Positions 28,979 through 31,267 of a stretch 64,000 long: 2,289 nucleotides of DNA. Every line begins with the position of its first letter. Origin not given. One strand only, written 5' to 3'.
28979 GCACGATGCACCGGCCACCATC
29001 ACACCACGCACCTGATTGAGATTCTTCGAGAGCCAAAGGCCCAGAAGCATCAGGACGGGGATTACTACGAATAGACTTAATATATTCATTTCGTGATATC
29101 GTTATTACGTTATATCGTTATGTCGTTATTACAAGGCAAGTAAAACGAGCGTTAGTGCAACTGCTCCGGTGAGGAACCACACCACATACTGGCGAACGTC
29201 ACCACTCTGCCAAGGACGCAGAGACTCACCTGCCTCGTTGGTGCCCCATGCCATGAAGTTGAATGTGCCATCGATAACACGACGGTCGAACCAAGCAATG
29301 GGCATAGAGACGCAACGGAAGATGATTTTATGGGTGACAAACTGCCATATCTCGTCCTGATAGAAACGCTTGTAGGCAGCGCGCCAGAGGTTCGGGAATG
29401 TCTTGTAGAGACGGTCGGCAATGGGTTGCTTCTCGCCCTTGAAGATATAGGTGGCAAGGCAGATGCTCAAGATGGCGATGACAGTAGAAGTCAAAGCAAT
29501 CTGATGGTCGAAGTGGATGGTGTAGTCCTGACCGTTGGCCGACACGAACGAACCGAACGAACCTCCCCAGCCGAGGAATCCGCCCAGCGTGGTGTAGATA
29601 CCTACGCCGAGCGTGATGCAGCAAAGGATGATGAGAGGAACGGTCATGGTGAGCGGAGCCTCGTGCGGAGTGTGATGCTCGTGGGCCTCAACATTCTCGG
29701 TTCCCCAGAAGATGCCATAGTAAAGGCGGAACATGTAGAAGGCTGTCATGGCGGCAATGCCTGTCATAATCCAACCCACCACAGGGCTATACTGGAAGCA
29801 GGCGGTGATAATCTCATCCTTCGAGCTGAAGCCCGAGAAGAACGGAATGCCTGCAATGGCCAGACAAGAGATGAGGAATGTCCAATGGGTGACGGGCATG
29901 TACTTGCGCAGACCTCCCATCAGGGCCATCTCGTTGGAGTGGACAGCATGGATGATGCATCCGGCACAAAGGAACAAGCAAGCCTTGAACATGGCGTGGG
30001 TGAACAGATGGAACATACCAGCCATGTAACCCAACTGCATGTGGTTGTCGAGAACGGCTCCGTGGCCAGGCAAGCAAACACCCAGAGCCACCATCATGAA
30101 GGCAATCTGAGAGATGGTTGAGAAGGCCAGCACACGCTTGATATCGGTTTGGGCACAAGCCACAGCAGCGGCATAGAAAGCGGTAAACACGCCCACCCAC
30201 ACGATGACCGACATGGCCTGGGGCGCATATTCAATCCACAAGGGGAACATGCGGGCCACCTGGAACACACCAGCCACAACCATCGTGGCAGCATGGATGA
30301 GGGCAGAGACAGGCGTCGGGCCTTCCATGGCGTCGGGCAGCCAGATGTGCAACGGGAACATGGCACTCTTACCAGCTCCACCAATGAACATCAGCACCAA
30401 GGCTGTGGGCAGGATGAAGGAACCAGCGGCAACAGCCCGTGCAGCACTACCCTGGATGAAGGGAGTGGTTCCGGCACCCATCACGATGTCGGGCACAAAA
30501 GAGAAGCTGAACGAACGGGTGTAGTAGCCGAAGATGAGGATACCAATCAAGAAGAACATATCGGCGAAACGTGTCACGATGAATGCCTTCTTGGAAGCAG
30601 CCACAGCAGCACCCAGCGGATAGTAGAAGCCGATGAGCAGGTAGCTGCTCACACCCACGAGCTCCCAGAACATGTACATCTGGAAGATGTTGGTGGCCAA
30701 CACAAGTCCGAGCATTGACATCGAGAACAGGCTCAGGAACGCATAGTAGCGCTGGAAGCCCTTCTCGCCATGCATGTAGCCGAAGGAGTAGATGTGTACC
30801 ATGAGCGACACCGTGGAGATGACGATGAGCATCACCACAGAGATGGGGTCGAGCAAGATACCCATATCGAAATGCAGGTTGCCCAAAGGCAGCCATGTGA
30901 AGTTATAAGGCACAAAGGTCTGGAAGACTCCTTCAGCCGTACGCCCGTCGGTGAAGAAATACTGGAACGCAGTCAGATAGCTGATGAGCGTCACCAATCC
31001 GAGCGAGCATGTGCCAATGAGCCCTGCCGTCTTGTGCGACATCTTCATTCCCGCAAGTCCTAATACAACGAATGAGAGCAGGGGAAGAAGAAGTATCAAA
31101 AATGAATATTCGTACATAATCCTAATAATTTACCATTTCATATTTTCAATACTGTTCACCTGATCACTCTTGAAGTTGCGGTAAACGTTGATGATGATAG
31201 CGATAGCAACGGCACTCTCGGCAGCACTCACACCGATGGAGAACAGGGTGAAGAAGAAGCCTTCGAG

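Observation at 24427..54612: A family of 22-bp-period arrays defined by geometry rather than sequence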

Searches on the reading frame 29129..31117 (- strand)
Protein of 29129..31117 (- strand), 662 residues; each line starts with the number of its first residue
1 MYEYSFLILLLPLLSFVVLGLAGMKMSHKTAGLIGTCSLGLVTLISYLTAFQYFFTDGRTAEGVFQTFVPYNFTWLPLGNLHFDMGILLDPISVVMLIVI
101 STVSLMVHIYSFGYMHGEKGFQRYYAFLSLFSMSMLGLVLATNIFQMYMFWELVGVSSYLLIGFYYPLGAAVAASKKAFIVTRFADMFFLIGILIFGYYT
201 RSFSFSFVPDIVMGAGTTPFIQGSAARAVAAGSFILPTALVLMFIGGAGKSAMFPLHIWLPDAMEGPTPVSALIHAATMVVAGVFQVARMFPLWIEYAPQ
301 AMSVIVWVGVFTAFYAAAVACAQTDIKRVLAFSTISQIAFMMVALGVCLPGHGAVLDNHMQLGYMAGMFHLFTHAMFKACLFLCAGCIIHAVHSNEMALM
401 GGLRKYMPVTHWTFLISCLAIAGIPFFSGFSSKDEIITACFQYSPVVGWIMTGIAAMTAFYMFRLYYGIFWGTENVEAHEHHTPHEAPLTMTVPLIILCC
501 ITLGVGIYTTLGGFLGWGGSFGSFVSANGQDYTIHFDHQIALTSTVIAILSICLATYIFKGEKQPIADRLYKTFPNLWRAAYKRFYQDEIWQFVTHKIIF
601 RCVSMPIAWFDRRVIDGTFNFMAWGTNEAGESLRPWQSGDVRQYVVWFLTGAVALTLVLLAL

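Call 96: search_protein_families(library=pfam, proteins=[window:29129-31117:-])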
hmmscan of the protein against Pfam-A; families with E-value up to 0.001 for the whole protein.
window:29129-31117:- (662 aa): 2 families
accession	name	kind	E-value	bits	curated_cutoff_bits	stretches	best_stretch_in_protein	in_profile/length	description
PF00361.26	Proton_antipo_M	-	9.1e-71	238.9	21.5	1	141-455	1-290/294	NADH:quinone oxidoreductase/Mrp antiporter, TM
PF00662.26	Proton_antipo_N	-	8.6e-21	74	24.5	1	75-125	1-51/51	NADH-Ubiquinone oxidoreductase (complex I), chain 5 N-terminus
